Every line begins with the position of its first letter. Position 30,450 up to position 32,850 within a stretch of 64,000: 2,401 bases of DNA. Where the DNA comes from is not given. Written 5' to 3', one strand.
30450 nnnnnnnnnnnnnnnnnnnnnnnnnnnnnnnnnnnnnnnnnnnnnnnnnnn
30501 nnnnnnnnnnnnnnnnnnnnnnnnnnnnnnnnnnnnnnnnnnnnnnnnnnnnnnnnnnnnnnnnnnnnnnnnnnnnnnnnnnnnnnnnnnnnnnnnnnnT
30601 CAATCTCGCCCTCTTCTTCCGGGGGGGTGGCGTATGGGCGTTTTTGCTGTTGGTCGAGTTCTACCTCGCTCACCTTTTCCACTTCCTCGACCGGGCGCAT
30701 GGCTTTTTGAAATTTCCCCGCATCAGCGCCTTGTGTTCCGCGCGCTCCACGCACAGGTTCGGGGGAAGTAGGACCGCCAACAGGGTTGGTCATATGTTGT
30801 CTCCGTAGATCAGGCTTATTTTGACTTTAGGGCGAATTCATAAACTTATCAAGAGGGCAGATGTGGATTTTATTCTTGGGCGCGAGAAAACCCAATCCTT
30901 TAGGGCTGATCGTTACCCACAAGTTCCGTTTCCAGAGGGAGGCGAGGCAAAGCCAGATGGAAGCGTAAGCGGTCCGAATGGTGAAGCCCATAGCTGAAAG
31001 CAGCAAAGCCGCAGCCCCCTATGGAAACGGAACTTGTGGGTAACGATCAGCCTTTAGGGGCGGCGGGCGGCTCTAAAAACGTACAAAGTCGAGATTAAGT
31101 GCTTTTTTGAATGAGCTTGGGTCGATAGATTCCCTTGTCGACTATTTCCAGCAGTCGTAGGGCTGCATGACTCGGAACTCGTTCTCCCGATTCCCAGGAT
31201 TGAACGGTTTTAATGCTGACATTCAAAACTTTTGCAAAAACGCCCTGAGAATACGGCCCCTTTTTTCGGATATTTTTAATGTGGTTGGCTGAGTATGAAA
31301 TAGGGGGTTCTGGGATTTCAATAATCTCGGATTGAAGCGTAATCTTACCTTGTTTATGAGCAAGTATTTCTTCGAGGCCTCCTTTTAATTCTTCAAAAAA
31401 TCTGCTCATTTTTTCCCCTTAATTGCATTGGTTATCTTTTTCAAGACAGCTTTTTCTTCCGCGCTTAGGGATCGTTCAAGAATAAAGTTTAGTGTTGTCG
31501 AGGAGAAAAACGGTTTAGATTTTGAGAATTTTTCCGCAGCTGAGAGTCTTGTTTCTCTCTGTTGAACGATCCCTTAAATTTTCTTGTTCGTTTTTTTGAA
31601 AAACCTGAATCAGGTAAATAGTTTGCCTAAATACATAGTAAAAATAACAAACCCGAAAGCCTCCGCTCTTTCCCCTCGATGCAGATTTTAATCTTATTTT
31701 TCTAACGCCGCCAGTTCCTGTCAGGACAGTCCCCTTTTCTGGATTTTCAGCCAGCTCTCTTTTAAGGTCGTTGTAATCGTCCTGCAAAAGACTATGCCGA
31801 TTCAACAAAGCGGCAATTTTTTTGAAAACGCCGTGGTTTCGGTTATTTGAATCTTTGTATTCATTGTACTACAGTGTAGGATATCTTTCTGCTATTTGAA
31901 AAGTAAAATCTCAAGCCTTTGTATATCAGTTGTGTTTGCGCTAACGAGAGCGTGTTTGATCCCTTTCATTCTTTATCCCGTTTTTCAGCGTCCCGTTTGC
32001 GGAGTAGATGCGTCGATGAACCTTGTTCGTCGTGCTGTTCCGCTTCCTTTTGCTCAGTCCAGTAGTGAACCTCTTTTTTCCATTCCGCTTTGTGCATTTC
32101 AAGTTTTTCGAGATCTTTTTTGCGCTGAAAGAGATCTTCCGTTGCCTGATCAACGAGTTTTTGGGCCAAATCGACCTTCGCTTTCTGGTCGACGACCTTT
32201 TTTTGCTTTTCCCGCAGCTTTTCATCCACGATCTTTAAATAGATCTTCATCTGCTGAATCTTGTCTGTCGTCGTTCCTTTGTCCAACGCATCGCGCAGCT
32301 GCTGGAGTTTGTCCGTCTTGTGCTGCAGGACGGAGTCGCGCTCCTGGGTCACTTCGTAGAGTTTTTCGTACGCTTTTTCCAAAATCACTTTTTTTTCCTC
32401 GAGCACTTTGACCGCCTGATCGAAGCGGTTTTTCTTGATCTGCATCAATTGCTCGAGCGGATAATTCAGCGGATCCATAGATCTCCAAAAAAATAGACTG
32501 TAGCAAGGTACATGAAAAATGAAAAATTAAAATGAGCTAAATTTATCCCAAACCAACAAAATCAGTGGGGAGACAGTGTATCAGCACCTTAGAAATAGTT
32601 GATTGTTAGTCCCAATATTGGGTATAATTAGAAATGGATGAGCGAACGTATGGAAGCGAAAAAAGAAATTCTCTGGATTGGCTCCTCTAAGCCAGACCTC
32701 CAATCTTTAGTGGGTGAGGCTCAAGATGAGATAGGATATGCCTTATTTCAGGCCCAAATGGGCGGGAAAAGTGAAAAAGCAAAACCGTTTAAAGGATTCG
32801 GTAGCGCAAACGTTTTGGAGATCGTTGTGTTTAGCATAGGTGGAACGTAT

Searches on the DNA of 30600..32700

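Call 45: search_rna_families(source=window, start=30600, end=32700, threshold=evalue, max_evalue=1)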
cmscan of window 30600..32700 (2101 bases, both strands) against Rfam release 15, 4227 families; matches with E-value up to 1: 3.
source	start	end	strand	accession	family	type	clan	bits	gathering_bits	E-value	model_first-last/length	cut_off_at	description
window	30896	31060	-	RF00883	MIR820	Gene; miRNA;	-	31.6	196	0.0081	1-191/191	no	MIR820 microRNA precursor family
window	31745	31807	+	RF02281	TtnuCD4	Gene; snRNA; snoRNA; CD-box;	-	21.4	60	0.7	1-60/60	no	Tetrahymena snoRNA TtnuCD4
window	31540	31559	-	RF03092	Ocean-VII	Gene; sRNA;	-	16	53.5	0.17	19-39/41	no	Ocean-VII RNA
